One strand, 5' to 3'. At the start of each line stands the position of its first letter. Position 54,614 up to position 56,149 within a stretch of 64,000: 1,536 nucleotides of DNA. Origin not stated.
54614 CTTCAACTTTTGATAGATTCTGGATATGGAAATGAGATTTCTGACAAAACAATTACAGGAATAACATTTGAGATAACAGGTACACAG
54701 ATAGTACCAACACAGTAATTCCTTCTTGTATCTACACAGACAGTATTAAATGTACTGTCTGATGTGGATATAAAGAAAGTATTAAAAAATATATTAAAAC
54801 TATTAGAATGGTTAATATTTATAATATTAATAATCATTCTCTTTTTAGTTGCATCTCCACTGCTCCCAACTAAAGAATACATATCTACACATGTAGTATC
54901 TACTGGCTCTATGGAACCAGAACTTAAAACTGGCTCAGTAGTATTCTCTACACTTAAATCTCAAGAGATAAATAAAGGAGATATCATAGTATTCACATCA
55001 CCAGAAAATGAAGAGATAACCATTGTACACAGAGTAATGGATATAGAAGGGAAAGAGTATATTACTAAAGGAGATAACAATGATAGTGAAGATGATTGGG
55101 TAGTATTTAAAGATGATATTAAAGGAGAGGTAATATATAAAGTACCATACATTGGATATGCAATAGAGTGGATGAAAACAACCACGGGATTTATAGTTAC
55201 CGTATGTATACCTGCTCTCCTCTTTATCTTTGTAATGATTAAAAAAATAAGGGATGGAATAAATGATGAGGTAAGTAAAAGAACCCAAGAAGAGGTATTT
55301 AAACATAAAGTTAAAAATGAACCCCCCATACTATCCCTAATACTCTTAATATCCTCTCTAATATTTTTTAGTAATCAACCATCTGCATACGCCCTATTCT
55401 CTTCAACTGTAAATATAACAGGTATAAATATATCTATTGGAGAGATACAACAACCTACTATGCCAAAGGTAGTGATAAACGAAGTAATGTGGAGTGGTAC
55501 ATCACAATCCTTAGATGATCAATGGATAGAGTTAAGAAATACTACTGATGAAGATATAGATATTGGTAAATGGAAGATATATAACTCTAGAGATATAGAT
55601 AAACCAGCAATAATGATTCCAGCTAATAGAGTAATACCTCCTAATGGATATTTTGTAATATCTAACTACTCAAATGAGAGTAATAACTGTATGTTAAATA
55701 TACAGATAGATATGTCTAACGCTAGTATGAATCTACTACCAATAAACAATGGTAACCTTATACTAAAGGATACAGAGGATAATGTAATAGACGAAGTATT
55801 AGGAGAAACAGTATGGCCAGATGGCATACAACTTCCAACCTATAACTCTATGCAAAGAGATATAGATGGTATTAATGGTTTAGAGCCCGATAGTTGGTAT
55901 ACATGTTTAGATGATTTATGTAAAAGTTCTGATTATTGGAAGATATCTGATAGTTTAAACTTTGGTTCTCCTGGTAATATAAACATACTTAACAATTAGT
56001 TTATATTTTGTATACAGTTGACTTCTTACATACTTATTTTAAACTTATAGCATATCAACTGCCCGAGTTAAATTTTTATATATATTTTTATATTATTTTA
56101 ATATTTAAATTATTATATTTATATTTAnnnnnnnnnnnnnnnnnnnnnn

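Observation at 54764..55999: SipW-type peptidase fused in frame to what looks like its own substrate: internal SipW-type signal segment plus lamin-tail domain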

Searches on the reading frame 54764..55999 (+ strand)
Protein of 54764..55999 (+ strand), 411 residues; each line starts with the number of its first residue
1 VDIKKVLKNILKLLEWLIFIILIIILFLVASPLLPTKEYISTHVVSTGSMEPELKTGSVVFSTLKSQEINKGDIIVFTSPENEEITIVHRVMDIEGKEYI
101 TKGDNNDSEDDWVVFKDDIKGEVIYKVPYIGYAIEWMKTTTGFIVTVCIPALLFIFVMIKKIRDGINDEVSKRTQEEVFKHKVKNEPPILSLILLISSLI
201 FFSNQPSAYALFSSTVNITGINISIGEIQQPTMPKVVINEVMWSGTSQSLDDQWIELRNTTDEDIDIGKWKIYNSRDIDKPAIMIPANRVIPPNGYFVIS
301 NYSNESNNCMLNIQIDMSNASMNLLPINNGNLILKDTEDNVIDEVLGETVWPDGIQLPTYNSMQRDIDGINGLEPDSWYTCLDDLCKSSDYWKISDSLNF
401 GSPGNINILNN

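Call 3: search_protein_families(library=pfam, proteins=[window:54764-55996:+], max_evalue=0.1)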
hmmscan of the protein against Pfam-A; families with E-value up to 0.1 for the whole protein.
window:54764-55996:+ (411 aa): 4 families
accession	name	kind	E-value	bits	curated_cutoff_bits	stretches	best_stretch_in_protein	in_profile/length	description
PF00932.25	LTD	-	1.4e-13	51.6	34.3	1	230-345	2-105/109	Lamin Tail Domain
PF10502.14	Peptidase_S26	-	5.7e-10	39.8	22.9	1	15-97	3-83/168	Signal peptidase, peptidase S26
PF00717.28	Peptidase_S24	-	0.00015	21.9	23.3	1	44-115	39-105/116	Peptidase S24-like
PF12231.13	Rif1_N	-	0.011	15.2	23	1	198-253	68-123/374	Rap1-interacting factor 1 N terminal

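Call 4: search_protein_families(library=ncbifam, proteins=[window:54764-55996:+], max_evalue=0.1)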
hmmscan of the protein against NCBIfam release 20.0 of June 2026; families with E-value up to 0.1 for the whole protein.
window:54764-55996:+ (411 aa): 7 families
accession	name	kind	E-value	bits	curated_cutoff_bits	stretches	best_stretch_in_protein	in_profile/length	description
TIGR02228.1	sigpep_I_arch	equivalog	2.7e-28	98.8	51.85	1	17-161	6-157/158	signal peptidase I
NF046067.1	SigPepSipWBacil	equivalog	1.7e-25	89.7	190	1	10-178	4-182/189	signal peptidase I SipW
TIGR02227.1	sigpep_I_bact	equivalog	6.6e-11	42.3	47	1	22-99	3-82/162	signal peptidase I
TIGR02754.1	sod_Ni_protease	equivalog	2.7e-06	27.8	63.25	1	45-111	3-72/90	nickel-type superoxide dismutase maturation protease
NF045848.1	MMCAP2_0566_fam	domain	0.00019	20.8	90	2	3-87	92-162/322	MMCAP2_0566 family conjugal transfer protein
TIGR03943.1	TIGR03943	equivalog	0.005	16.2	88.8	0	143-257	13-119/221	TIGR03943 family putative permease subunit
NF045889.1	ICE_Mbov_0396_TM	equivalog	0.0079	15.7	70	0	131-204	44-115/306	Mbov_0396 family ICE element transmembrane protein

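Call 5: find_homologous_proteins(query=window:54764-55996:+, max_evalue=0.001)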
Query window:54764-55996:+ (411 aa): 166 proteins with E <= 0.001 among 6751 candidates; the best 120 are listed.
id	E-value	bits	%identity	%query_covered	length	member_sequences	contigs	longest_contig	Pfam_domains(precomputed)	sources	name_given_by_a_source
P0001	1.1e-252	856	95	100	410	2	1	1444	PF00932.26,PF10502.15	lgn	-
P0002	7.1e-215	732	79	100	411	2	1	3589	PF00932.26,PF10502.15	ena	-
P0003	2.6e-203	693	76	100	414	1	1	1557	PF00717.29,PF00932.26,PF10502.15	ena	-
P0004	5.9e-202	689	75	100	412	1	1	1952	PF00932.26,PF10502.15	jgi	-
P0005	1.7e-182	625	68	99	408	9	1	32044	PF00717.29,PF00932.26,PF10502.15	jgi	-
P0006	2.8e-182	624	69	99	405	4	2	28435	PF00932.26,PF10502.15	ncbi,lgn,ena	-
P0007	3.0e-182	624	69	93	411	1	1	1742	PF00932.26,PF10502.15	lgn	-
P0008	2.5e-180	618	69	99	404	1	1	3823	PF00932.26,PF10502.15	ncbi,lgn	-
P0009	8.3e-178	610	68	99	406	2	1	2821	PF00932.26,PF10502.15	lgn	-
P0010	6.2e-177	607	67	99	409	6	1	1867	PF00932.26,PF10502.15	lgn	-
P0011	5.8e-176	603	68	100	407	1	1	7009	PF00932.26,PF10502.15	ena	-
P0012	1.3e-175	602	67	99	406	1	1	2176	PF00717.29,PF00932.26,PF10502.15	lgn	-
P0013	5.6e-175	600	67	99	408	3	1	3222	PF00932.26,PF10502.15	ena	-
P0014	2.8e-169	581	67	99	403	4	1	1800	PF00717.29,PF00932.26,PF10502.15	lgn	-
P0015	6.2e-168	577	67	99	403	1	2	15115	PF00932.26,PF10502.15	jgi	-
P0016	2.3e-164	565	63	99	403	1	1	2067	PF00932.26,PF10502.15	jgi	-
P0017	2.1e-161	555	64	99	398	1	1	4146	PF00932.26,PF10502.15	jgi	-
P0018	2.7e-155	535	67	88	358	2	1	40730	PF00932.26,PF10502.15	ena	-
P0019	1.1e-153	530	66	88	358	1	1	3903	PF00932.26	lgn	-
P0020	4.3e-128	446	51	98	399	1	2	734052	PF00932.26,PF10502.15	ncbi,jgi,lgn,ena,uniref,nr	ncbi:signal peptidase I [Candidatus Dojkabacteria bacterium HGW-Dojkabacteria-1]|uniref:Signal pepti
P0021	1.2e-127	444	54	98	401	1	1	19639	PF00932.26,PF10502.15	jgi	jgi:signal peptidase I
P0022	3.1e-126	440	52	98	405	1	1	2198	PF00932.26,PF10502.15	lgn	-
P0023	6.7e-126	439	50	100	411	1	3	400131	PF00932.26,PF10502.15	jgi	jgi:signal peptidase I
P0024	3.0e-125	436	50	98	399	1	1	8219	PF00932.26,PF10502.15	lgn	-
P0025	2.7e-124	433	51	98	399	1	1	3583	PF00932.26,PF10502.15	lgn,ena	-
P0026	1.1e-122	428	53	98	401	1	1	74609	PF00932.26,PF10502.15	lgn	-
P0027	2.0e-116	407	47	98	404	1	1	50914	PF00932.26,PF10502.15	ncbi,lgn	-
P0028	2.6e-115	404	48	98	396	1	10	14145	PF00932.26,PF10502.15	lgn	-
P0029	5.1e-108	380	48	97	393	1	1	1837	PF00932.26,PF10502.15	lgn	-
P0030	7.7e-108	379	48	97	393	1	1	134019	PF00932.26,PF10502.15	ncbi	-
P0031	2.1e-107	378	62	70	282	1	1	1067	PF00932.26,PF10502.15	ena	-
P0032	5.8e-105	370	48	97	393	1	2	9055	PF00932.26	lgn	-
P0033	1.1e-90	323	42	100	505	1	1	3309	PF00932.26,PF10502.15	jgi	jgi:signal peptidase I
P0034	6.4e-71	257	43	72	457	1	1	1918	PF00932.26,PF10502.15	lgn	-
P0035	2.8e-63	232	37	96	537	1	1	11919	PF00717.29,PF00932.26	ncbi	-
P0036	2.6e-60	223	34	99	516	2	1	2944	PF00932.26,PF10502.15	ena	-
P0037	6.7e-56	208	33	92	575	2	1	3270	PF00932.26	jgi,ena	-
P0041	4.4e-49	186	33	99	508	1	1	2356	PF00932.26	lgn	-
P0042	7.4e-49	185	33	96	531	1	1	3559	PF00932.26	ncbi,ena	-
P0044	2.2e-47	180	33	92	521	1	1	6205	PF00932.26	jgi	-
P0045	5.7e-47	179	36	83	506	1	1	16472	PF00932.26,PF10502.15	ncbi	-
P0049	3.1e-44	170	32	90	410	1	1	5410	PF00717.29,PF00932.26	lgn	-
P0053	1.1e-38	151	30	76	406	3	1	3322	PF00932.26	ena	-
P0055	3.4e-38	150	45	42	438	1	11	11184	PF00932.26,PF17957.8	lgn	-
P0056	7.1e-38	149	32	72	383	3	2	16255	PF00932.26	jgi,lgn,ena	-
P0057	1.6e-37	148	44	46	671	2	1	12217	PF00932.26,PF17957.8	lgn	-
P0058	4.4e-36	143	44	43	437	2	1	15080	PF00932.26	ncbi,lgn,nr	ncbi:MAG: lamin tail domain-containing protein [Patescibacteria group bacterium]|nr:lamin tail domai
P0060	2.3e-34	137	31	82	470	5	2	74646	PF00932.26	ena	-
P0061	3.4e-32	130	30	97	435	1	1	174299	PF00932.26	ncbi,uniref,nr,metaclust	ncbi:signal peptidase I [Candidatus Gottesmanbacteria bacterium RBG_16_52_11]|uniref:Signal peptidas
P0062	1.5e-31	128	41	43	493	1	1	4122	PF00932.26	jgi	jgi:hypothetical protein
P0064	2.8e-29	120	32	40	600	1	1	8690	PF00932.26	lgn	-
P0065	7.8e-29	119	27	83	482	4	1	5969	PF00932.26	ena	-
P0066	4.0e-27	113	36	54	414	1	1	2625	PF00932.26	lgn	-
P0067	1.7e-26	111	41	44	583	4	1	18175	PF00932.26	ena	-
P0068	1.6e-24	105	39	42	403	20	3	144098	PF00932.26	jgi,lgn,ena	jgi:hypothetical protein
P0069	1.1e-23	102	37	54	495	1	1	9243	PF00932.26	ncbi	-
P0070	2.1e-23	101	41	36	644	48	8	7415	PF04076.20,PF00932.26,PF16100.12,PF01336.32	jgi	-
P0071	6.5e-23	99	37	42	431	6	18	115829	PF00932.26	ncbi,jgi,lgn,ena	jgi:hypothetical protein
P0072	1.2e-20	92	35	32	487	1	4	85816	PF00932.26,PF00404.25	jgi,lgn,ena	-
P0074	1.7e-17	82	33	54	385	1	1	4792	PF00932.26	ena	-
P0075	5.7e-17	80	33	46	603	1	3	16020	PF00932.26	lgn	-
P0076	6.8e-17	80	34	30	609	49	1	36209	PF00932.26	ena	-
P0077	1.5e-16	78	27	73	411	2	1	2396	PF00932.26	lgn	-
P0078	2.5e-16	78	34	42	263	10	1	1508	PF00932.26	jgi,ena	-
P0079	2.7e-16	78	34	27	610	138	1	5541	PF00932.26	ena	-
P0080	1.4e-15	75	34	27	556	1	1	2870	PF00932.26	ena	-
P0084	8.4e-15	73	34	30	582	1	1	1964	PF00932.26,PF26342.1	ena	-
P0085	1.1e-14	72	32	42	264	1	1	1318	PF00932.26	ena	-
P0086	1.3e-14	72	37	43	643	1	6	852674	PF00932.26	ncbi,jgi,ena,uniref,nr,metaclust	ncbi:hypothetical protein A2619_05680 [candidate division WWE3 bacterium RIFOXYD1_FULL_39_9]|uniref:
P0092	3.7e-12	64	34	30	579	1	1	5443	PF00932.26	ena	-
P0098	2.9e-11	61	29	34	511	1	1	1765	PF00801.27,PF00932.26,PF18911.7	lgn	-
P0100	1.4e-9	55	30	44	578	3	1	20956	PF00932.26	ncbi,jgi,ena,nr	ncbi:hypothetical protein DRO03_04000 [Methanosarcinales archaeon]|nr:MAG: hypothetical protein DRO0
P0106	2.7e-9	55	29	37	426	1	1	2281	PF00932.26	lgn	-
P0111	1.8e-8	52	25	18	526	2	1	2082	PF00932.26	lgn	-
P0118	4.2e-8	51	31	43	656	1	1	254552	PF00932.26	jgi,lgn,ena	-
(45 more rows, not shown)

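Call 9: find_encoding_contigs(protein=P0020, flank=8000, max_places=2)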
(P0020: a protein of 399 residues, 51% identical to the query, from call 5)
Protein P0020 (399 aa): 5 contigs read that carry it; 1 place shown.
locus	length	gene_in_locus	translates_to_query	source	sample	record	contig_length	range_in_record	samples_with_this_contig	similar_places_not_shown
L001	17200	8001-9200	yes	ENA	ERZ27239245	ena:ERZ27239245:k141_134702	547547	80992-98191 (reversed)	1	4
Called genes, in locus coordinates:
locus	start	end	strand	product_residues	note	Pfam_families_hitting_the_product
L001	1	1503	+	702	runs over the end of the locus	PF02629:CoA_binding, PF13380:CoA_binding_2, PF13607:Succ_CoA_lig, PF19045:Ligase_CoA_2, PF13549:ATP-grasp_5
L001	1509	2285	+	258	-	PF00483:NTP_transferase, PF12804:NTP_transf_3 (weak)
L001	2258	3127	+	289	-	-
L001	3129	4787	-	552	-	PF01656:CbiA (weak), PF06418:CTP_synth_N, PF00117:GATase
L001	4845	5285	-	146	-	PF00383:dCMP_cyt_deam_1, PF14437:MafB19-deam, PF14439:Bd3614-deam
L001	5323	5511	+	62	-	-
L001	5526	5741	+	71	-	-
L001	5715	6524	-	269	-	PF02906:Fe_hyd_lg_C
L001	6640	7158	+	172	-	-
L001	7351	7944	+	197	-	-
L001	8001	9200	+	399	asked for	PF10502:Peptidase_S26 (weak), PF00932:LTD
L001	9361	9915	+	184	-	PF04298:Zn_peptidase_2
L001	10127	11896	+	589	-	PF13522:GATase_6, PF13537:GATase_7, PF01380:SIS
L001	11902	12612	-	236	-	-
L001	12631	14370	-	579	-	PF09972:DUF2207, PF20990:DUF2207_C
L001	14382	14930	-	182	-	PF04011:LemA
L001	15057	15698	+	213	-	PF18915:DUF5667 (weak)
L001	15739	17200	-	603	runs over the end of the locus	PF00005:ABC_tran, PF02463:SMC_N (faint)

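Call 10: find_encoding_contigs(protein=P0061, flank=8000, max_places=2)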
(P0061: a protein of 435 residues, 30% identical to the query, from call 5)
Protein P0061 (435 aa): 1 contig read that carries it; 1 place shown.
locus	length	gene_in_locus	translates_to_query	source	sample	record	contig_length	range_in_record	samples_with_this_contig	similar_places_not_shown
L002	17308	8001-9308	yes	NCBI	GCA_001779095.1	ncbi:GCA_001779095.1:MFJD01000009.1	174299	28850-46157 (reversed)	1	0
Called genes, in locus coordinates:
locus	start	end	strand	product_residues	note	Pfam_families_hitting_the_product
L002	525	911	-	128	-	-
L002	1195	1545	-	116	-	PF00453:Ribosomal_L20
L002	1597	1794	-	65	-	PF01632:Ribosomal_L35p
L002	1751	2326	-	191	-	PF05198:IF3_N, PF00707:IF3_C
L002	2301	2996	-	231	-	PF00587:tRNA-synt_2b, PF03129:HGTP_anticodon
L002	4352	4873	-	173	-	-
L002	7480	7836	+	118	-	-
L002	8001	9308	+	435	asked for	PF00932:LTD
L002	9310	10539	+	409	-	PF00353:HemolysinCabind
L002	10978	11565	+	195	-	-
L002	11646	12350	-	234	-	PF04203:Sortase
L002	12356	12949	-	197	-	-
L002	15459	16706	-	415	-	-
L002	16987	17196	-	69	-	PF10055:DUF2292 (weak)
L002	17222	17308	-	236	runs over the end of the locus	-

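Call 29: predict_structure(alignment_id=A1)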
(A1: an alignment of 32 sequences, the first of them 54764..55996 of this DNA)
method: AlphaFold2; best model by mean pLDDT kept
length: 411 residues; sequences in the alignment: 32
mean_pLDDT: 76.3   pTM: 0.47
mean pLDDT of the five models: 76.3, 76.0, 75.3, 73.6, 73.2
residues with pLDDT >= 90: 126; 70-90: 163; 50-70: 73; < 50: 49
segments of 3 or more residues with pLDDT < 50: 34-36, 175-188, 204-230, 352-355
pLDDT, mean of each block of 10 residues (from residue 1): 75 77 69 54 71 74 77 87 82 91 81 86 81 70 72 72 66 44 42 61 43 36 35 84 90 95 97 91 96 97 94 93 79 95 78 61 82 86 89 88 88 45
secondary structure, 60 per line:
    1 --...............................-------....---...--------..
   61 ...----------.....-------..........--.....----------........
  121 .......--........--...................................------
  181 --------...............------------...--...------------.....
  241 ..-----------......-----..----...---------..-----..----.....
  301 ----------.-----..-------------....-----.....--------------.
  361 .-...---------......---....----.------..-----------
elements in order: H3-33 E41-44 E59-63 E74-78 E86-95 E98-102 E113-115 E119-127 H130-137 H140-174 H189-203 E216-218 E221-223 E236-242 E254-259 E271-273 E296-300 E332-335 E341-345 E363-365 E378-380 H384-387

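Call 35: fold_search(model_id=the predicted structure, library=pdb)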
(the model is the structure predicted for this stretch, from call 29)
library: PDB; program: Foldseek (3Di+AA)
matches with E <= 10: 979; with E <= 0.001: 14
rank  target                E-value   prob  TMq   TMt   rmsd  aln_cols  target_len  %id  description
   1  7p2q_A                2.0e-06  1.00  0.24  0.58   7.9       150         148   26  Human Signal Peptidase Complex Paralog C (SPC-C) (released 2021-10-06)
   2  7p2p_A                5.1e-05  1.00  0.23  0.56   8.1       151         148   28  Human Signal Peptidase Complex Paralog A (SPC-A) (released 2021-10-06)
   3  3gef_A                1.0e-04  1.00  0.19  0.60   4.3       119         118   17  Crystal structure of the R482W mutant of lamin A/C (released 2009-08-04)
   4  1ifr                  1.8e-04  1.00  0.20  0.64   4.3       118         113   17  Structure of Lamin A/C Globular Domain (released 2002-07-17)
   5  6ghd_B                3.4e-04  1.00  0.20  0.61   4.3       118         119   16  Structural analysis of the ternary complex between lamin A/C, BAF and emerin identifies an interface disrupted in auto (released 2018-08-08)
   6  3umn_B                3.4e-04  1.00  0.18  0.55   5.4       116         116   16  Crystal Structure of Lamin-B1 (released 2011-11-30)
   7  6ghd_F                4.1e-04  1.00  0.20  0.61   4.3       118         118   16  Structural analysis of the ternary complex between lamin A/C, BAF and emerin identifies an interface disrupted in auto (released 2018-08-08)
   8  7crg_B                5.2e-04  1.00  0.19  0.55   3.9       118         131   16  Beta-strand-mediated dimeric formation of the extended Ig-like domains of human lamin A/C (released 2021-08-25)
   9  7yvd_C                5.2e-04  1.00  0.19  0.55   3.9       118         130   17  The crystal structure of the progerin C-terminal peptide and the Ig-like domain of lamin A/C (released 2023-08-30)
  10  6rpr_B                5.5e-04  1.00  0.20  0.62   4.3       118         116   16  LEM domain of Emerin mutant T43I in complex with BAF dimer and the Igfold of the lamin A/C (released 2020-03-04)
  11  1ufg_MODEL_1_A        6.1e-04  1.00  0.19  0.48  15.7       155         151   15  Solution structure of immunoglobulin like domain of mouse nuclear lamin (released 2004-06-22)
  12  4wvi_A                7.3e-04  1.00  0.19  0.15   2.7       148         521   18  Crystal structure of the Type-I signal peptidase from Staphylococcus aureus (SpsB) in complex with a substrate peptide (released 2015-09-23)
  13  4n31_B                8.2e-04  1.00  0.19  0.56   2.4       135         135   12  Structure and activity of Streptococcus pyogenes SipA: a signal peptidase homologue essential for pilus polymerisation (released 2014-08-20)
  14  3umn_A                8.2e-04  1.00  0.19  0.57   5.4       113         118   16  Crystal Structure of Lamin-B1 (released 2011-11-30)
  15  4n31_A                1.1e-03  1.00  0.20  0.55   2.2       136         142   12  Structure and activity of Streptococcus pyogenes SipA: a signal peptidase homologue essential for pilus polymerisation (released 2014-08-20)
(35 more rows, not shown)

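Call 38: find_related_loci(query=A1, collection=genome_contigs, flank=4000)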
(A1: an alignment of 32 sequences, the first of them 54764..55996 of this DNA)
Query A1 (411 aa) in genome_contigs; peptide patterns used: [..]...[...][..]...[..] (x = any residue, [..] = any of these).
299 stretches matched a pattern; 290 encode a relative of the query (tblastn E <= 1e-3); the best 80 are kept; 80 distinct loci.
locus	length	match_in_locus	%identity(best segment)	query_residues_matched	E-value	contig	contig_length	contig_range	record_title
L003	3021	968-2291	69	6-410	0e+0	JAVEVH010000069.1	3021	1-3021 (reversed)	MAG: Candidatus Dojkabacteria bacterium isolate BF4_117 NODE_137413_length_3021_cov_4.511057_Biofilm4, whole genome shot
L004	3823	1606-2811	69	6-410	9e-179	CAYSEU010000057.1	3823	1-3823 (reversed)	MAG TPA_asm: uncultured Candidatus Saccharibacteria bacterium isolate binchicken_co220_104 genome assembly, contig: NODE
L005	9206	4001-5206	47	6-409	7e-112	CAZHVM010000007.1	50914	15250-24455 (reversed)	MAG TPA_asm: uncultured Candidatus Saccharibacteria bacterium isolate SRP192927_co3_113 genome assembly, contig: NODE_10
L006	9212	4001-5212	40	5-407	2e-84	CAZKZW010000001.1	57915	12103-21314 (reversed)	MAG TPA_asm: uncultured Pseudomonadales bacterium isolate SRP192927_co3_66 genome assembly, contig: NODE_858_length_5791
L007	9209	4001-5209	33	14-411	3e-76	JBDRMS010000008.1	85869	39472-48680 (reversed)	MAG: bacterium isolate MEGAHIT-group-1.842 k141_2031008, whole genome shotgun sequence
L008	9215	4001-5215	36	3-408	3e-60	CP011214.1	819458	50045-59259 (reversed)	MAG: Candidatus Woesebacteria bacterium GW2011_GWF1_31_35 chromosome, complete genome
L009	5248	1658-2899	32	4-407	8e-57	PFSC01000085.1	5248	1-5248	MAG: Candidatus Roizmanbacteria bacterium CG_4_9_14_0_2_um_filter_39_13 CG_4_9_14_0.2_um_filter_scaffold_8742_c, whole g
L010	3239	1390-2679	31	4-411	2e-54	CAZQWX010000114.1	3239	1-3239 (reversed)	MAG TPA_asm: uncultured Gammaproteobacteria bacterium isolate SRP271791_co1_54 genome assembly, contig: k141_133138, who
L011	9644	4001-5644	43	3-411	4e-52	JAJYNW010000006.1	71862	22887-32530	MAG: bacterium isolate DBS2-4.bin98 NODE_535_length_71862_cov_4.14924, whole genome shotgun sequence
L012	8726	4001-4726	38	5-237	3e-49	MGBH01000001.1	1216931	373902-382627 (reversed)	MAG: Candidatus Roizmanbacteria bacterium RIFOXYA2_FULL_38_14 RIFOXYA2_FULL_OP11_Roizmanbacteria_38_14, whole genome sho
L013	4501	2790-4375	47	12-411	3e-46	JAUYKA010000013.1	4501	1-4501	MAG: bacterium isolate C24_metabat.bin.173 C24_k141_459830, whole genome shotgun sequence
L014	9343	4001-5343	46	5-411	1e-44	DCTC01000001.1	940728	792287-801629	MAG TPA_asm: Candidatus Roizmanbacteria bacterium UBA1450 UBA1450_contig_1166, whole genome shotgun sequence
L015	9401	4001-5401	28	5-408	9e-45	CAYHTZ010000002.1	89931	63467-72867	MAG TPA_asm: uncultured Candidatus Saccharibacteria bacterium isolate ERP119705_co17_339 genome assembly, contig: NODE_1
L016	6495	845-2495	44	3-411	6e-44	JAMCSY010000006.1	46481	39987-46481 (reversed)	MAG: Patescibacteria group bacterium isolate FK_Sedi_A_Bin.193 NODE_1406_length_46481_cov_9.09932, whole genome shotgun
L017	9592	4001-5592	47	6-408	3e-43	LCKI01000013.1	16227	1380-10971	MAG: Parcubacteria group bacterium GW2011_GWC1_45_14 UW95_C0013, whole genome shotgun sequence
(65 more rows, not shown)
